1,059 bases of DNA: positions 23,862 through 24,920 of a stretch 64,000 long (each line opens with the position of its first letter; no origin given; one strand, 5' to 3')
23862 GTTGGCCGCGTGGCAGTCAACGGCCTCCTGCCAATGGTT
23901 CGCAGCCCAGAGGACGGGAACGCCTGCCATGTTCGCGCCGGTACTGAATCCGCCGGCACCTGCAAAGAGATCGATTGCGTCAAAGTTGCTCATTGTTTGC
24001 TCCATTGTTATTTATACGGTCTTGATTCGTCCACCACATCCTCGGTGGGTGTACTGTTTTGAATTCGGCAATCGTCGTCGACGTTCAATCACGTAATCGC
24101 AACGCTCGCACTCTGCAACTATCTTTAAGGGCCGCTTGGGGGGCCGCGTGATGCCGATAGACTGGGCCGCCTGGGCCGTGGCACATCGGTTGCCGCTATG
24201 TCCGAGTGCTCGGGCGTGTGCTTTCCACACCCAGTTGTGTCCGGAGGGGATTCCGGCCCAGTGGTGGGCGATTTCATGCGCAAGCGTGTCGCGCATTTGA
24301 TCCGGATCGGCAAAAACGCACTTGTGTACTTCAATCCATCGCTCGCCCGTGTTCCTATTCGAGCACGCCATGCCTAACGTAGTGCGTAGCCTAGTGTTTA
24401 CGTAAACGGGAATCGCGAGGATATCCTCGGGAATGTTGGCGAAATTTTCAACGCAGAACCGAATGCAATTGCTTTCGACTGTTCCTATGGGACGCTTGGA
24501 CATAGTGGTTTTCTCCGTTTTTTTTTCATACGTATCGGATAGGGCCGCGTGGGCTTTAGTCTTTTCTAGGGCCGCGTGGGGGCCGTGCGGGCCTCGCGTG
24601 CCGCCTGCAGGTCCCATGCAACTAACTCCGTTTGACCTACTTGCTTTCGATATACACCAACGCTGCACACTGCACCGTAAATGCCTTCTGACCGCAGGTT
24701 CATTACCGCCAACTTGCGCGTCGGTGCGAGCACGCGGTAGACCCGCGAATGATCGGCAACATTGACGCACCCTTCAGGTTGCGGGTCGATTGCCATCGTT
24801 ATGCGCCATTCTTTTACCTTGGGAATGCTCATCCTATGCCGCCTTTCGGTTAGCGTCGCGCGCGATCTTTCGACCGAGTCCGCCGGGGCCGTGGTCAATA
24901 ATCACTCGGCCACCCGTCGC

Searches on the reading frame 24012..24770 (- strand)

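Call 38: search_protein_families(library=phrogs, proteins=[window:24012-24770:-])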
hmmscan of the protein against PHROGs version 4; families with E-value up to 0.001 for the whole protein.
window:24012-24770:- (252 aa): 7 families
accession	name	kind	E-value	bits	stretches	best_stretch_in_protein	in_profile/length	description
phrog_9897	-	unknown function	8e-11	42.8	1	97-170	27-103/192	-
phrog_6445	-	unknown function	5.9e-09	37.1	1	124-205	30-109/180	-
phrog_1006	-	unknown function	1.4e-08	35.6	1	157-201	65-109/155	-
phrog_3768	-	unknown function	2e-08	35.4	1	153-200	70-117/216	-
phrog_6361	-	unknown function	1.1e-06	29.5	1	154-201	77-127/203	-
phrog_24857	-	unknown function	4e-06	28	1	154-201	61-111/171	-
phrog_10840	-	unknown function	0.00071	20.5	0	155-199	75-118/223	-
